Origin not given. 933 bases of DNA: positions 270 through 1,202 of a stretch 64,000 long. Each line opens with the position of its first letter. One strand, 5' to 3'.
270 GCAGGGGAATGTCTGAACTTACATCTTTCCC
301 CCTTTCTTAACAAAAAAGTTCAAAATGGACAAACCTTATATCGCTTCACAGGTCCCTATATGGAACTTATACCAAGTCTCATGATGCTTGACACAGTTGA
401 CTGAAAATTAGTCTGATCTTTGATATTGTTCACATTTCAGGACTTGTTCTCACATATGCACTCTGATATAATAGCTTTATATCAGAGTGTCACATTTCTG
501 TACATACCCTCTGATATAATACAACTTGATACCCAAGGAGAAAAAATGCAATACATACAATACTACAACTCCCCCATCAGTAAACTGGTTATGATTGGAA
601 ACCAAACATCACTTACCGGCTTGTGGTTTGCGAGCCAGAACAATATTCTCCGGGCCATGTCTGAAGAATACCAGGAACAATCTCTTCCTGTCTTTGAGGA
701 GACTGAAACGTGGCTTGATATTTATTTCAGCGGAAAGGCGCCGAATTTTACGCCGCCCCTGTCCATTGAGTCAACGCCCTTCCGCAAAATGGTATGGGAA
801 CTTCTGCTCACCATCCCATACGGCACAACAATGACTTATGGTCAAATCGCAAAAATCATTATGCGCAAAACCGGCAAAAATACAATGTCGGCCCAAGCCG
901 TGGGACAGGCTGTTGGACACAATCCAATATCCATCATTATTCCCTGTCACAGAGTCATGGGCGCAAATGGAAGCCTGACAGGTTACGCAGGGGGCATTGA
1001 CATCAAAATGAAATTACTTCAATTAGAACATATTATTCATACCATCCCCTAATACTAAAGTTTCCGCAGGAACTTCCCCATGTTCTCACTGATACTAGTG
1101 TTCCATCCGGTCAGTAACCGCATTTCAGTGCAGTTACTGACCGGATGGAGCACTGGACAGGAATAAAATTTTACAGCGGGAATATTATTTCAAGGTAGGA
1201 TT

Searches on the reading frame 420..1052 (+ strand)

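Call 99: search_protein_families(library=pfam, proteins=[window:420-1052:+], max_evalue=0.00001)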
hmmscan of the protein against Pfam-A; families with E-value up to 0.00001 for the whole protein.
window:420-1052:+ (210 aa): 2 families
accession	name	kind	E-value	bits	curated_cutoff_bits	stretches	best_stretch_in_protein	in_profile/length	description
PF01035.26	DNA_binding_1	-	2e-31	108.1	27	1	120-204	1-80/81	6-O-methylguanine DNA methyltransferase, DNA binding domain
PF02870.21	Methyltransf_1N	-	1.3e-06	29.3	21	1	45-116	2-71/71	6-O-methylguanine DNA methyltransferase, ribonuclease-like domain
